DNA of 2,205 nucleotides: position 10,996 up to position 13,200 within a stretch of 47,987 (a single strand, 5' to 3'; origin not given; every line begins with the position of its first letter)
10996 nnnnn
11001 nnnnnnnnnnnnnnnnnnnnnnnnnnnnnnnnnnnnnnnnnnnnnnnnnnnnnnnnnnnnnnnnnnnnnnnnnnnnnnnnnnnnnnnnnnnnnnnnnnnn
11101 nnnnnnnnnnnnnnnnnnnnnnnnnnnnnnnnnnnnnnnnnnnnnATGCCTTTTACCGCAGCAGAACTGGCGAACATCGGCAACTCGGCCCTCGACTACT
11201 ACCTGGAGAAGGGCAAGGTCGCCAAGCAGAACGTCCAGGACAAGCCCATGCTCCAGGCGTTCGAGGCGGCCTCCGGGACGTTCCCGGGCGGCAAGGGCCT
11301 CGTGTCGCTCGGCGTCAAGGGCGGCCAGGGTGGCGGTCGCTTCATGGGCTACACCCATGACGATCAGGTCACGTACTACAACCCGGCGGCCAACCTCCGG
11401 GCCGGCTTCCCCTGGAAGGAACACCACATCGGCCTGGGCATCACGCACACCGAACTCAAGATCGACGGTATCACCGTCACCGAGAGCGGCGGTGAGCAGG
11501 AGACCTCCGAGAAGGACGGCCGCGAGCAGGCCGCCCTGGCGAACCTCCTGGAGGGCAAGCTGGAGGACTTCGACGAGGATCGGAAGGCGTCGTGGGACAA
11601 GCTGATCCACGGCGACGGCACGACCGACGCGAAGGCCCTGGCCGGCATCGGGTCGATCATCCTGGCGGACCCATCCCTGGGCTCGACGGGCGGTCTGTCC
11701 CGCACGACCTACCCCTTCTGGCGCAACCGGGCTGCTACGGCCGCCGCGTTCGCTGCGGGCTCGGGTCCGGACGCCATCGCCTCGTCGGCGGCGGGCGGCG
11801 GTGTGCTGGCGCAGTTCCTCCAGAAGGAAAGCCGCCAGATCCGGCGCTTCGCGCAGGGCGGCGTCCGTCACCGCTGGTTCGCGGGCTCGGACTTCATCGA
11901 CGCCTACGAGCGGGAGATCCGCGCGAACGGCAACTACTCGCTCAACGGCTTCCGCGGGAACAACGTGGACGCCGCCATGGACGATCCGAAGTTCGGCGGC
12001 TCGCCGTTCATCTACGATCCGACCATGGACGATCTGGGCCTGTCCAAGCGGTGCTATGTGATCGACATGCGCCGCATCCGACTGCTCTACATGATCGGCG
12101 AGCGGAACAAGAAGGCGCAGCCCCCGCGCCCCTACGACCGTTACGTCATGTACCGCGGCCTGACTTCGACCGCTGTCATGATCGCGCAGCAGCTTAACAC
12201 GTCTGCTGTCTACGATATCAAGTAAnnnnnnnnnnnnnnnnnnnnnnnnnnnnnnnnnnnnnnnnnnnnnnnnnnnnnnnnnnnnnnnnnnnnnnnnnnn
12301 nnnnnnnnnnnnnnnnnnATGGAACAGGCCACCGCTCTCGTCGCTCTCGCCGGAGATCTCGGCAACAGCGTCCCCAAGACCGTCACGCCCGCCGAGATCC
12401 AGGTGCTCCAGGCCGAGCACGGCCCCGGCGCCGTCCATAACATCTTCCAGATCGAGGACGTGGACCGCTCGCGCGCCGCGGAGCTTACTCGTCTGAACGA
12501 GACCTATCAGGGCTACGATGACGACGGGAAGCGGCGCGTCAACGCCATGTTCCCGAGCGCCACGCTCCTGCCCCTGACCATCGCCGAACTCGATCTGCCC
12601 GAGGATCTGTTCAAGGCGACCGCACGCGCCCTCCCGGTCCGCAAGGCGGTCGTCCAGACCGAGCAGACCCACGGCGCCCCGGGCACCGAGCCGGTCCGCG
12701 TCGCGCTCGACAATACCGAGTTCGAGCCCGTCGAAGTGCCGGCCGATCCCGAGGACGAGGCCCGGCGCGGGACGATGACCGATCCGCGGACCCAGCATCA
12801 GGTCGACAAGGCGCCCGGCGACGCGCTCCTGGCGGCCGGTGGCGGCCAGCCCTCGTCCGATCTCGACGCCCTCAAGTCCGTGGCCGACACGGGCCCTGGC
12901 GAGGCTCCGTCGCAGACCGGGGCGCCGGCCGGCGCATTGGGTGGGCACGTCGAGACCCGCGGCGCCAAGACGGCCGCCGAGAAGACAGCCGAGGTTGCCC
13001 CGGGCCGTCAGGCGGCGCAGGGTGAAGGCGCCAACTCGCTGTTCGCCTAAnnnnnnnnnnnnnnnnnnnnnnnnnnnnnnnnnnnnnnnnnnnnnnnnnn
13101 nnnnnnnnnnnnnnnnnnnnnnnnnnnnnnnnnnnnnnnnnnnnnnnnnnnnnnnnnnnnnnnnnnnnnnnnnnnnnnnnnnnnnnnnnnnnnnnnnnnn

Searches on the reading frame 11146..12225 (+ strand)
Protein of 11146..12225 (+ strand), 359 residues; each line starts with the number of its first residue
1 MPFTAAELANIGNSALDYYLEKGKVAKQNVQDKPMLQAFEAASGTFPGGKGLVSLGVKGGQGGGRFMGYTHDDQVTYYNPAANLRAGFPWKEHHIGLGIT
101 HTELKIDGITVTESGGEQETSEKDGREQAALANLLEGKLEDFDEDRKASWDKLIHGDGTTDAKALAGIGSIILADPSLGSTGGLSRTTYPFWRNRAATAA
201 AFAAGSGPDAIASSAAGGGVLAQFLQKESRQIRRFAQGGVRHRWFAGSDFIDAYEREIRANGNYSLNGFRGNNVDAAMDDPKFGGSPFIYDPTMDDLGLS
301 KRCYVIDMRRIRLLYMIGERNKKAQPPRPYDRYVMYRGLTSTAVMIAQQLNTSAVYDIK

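Call 83: search_protein_families(library=phrogs, proteins=[window:11146-12225:+], max_evalue=0.0001)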
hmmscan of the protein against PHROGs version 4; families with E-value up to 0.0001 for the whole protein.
window:11146-12225:+ (359 aa): 1 family
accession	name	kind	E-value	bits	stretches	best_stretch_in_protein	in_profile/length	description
phrog_9953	-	head and packaging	2.6e-28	100.3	1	8-356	9-326/329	major head protein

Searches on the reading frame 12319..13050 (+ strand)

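Call 41: search_protein_families(library=phrogs, proteins=[window:12319-13050:+], max_evalue=0.001)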
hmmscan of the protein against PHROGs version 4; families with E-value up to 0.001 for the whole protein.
window:12319-13050:+ (243 aa): 0 families

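Call 111: search_protein_families(library=pfam, proteins=[window:12319-13050:+], max_evalue=5)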
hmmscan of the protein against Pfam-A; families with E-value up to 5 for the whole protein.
window:12319-13050:+ (243 aa): 1 family
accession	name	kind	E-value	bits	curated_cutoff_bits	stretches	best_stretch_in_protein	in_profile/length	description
PF22443.2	FbpC-like_RD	-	0.018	15.2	27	1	188-208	13-33/39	FbpC-like, regulatory domain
